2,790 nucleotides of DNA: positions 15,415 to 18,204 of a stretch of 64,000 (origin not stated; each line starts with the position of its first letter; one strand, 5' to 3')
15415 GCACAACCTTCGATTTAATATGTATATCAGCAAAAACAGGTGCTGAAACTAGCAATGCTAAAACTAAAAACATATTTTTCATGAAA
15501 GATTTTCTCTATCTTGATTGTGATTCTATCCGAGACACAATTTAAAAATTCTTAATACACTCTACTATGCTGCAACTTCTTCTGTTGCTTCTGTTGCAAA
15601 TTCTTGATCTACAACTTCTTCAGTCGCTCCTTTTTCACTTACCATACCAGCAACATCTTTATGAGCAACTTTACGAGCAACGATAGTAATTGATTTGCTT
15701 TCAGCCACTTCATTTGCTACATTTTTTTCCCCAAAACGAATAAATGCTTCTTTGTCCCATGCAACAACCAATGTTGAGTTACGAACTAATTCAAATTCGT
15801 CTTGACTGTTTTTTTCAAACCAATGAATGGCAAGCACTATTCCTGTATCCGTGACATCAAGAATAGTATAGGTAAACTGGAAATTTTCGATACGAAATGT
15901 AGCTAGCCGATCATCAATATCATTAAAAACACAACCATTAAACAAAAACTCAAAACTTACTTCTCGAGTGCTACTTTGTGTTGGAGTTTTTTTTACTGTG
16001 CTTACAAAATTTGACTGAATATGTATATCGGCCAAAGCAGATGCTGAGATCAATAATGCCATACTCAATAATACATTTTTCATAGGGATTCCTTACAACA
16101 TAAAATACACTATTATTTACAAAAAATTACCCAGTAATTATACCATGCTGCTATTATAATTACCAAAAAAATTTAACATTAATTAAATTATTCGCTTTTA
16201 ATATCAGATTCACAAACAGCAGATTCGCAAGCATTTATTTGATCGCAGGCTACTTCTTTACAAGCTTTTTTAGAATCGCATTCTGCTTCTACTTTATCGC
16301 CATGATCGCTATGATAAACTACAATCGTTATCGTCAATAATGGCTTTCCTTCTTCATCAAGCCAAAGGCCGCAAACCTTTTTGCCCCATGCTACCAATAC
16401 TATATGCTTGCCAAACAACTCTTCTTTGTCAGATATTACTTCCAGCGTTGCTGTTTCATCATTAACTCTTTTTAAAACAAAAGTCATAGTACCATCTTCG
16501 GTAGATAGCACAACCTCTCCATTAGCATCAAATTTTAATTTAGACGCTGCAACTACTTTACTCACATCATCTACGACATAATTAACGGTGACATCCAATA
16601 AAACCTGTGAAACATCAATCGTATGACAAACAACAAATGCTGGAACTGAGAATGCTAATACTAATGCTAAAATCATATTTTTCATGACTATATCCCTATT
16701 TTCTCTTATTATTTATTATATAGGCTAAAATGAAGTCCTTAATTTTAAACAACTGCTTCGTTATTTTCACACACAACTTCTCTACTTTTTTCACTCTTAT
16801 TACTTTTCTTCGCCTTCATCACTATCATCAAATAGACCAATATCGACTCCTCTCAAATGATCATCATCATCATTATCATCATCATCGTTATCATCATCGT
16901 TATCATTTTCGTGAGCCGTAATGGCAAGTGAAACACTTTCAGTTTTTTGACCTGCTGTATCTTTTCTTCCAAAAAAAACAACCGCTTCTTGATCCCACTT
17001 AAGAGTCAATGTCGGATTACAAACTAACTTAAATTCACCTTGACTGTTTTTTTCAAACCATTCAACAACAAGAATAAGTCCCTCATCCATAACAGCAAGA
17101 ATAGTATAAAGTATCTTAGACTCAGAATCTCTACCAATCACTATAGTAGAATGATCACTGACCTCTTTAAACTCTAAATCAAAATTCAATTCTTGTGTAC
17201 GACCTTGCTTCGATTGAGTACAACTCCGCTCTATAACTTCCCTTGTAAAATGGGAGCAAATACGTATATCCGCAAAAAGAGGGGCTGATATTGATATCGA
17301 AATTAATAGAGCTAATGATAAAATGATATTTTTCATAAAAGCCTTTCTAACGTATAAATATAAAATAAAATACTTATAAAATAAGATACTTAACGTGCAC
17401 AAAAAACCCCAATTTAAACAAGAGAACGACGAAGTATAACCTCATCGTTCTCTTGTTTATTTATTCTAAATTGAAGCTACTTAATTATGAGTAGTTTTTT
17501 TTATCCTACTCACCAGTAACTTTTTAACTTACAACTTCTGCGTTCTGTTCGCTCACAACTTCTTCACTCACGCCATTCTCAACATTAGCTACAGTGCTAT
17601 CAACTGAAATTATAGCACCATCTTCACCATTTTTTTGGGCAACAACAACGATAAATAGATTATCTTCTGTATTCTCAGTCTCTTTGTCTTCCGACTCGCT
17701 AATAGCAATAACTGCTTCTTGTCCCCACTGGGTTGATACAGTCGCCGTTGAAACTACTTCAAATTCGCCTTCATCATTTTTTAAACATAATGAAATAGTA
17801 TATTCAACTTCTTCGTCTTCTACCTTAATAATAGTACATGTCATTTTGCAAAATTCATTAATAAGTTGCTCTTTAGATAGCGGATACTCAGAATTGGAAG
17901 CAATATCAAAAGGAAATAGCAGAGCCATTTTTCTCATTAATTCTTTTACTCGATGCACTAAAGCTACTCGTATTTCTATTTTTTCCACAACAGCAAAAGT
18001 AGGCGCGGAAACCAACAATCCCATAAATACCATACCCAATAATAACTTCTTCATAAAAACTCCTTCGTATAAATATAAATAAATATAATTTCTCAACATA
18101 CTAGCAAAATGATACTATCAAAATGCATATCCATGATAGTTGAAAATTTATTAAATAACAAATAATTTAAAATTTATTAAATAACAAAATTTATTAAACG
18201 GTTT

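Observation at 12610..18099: Accessory block of six tandem paralogous small secreted proteins interleaved with two glycine-zipper membrane proteins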

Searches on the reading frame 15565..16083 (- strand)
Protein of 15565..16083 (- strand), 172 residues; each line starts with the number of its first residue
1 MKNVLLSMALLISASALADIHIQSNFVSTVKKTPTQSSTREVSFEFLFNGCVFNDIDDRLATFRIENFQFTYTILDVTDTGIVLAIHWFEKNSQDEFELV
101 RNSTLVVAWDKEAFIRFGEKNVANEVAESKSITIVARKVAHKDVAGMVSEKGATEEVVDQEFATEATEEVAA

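Call 4: search_protein_families(library=pfam, proteins=[window:15565-16083:-], max_evalue=1)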
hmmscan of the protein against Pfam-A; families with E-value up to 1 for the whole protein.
window:15565-16083:- (172 aa): 2 families
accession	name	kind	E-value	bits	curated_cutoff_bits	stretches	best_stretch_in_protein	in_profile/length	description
PF06358.17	BNYVV_TGB3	-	0.091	13.5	27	1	109-151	52-92/111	Beet necrotic yellow vein virus, movement protein TGB3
PF04671.17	Ag332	-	0.45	10.9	20.9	0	153-165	3-15/21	Erythrocyte membrane-associated giant protein antigen 332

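Call 62: search_protein_families(library=ncbifam, proteins=[window:15565-16083:-], max_evalue=0.1)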
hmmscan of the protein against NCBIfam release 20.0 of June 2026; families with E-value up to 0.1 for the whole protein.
window:15565-16083:- (172 aa): 0 families

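Call 88: search_protein_families(library=padloc, proteins=[window:15565-16083:-], max_evalue=0.01)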
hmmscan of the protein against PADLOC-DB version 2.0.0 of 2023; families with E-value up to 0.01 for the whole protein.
window:15565-16083:- (172 aa): 0 families

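Call 89: search_protein_families(library=phrogs, proteins=[window:15565-16083:-], max_evalue=0.01)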
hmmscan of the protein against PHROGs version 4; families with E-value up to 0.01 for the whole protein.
window:15565-16083:- (172 aa): 0 families

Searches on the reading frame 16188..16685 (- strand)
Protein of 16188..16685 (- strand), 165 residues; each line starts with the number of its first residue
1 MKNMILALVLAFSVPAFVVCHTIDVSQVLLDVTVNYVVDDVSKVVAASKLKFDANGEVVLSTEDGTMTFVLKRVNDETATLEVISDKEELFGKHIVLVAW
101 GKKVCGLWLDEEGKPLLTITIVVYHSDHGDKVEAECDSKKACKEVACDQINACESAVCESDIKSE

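Call 4: search_protein_families(library=pfam, proteins=[window:16188-16685:-], max_evalue=1)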
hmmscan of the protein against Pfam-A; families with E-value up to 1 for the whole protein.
window:16188-16685:- (165 aa): 0 families

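Call 62: search_protein_families(library=ncbifam, proteins=[window:16188-16685:-], max_evalue=0.1)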
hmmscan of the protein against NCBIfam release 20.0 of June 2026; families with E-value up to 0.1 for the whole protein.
window:16188-16685:- (165 aa): 1 family
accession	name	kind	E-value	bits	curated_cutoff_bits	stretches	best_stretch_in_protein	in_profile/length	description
NF008703.0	PRK11713.6-2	equivalog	0.055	12.6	291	1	67-131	50-116/242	16S rRNA (uracil(1498)-N(3))-methyltransferase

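Call 88: search_protein_families(library=padloc, proteins=[window:16188-16685:-], max_evalue=0.01)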
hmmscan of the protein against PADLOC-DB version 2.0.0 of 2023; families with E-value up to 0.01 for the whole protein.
window:16188-16685:- (165 aa): 0 families

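Call 89: search_protein_families(library=phrogs, proteins=[window:16188-16685:-], max_evalue=0.01)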
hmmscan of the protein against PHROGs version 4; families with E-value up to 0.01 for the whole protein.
window:16188-16685:- (165 aa): 0 families

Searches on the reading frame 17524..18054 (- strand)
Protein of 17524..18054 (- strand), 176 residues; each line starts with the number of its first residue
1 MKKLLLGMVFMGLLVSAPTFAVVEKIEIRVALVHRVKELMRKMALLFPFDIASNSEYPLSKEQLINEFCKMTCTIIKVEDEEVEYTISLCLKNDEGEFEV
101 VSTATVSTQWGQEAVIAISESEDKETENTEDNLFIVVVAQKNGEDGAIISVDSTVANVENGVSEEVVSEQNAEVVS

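Call 4: search_protein_families(library=pfam, proteins=[window:17524-18054:-], max_evalue=1)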
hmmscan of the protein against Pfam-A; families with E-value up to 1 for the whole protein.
window:17524-18054:- (176 aa): 1 family
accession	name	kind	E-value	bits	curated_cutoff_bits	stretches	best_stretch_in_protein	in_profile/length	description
PF15817.10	TMEM40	-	0.15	12.3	27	1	9-47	71-109/120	Transmembrane protein 40 family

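Call 62: search_protein_families(library=ncbifam, proteins=[window:17524-18054:-], max_evalue=0.1)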
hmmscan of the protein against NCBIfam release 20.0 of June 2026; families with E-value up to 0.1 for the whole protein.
window:17524-18054:- (176 aa): 0 families

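Call 88: search_protein_families(library=padloc, proteins=[window:17524-18054:-], max_evalue=0.01)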
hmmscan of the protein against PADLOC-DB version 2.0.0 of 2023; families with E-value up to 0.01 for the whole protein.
window:17524-18054:- (176 aa): 0 families

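Call 89: search_protein_families(library=phrogs, proteins=[window:17524-18054:-], max_evalue=0.01)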
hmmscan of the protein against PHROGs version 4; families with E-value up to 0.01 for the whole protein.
window:17524-18054:- (176 aa): 0 families
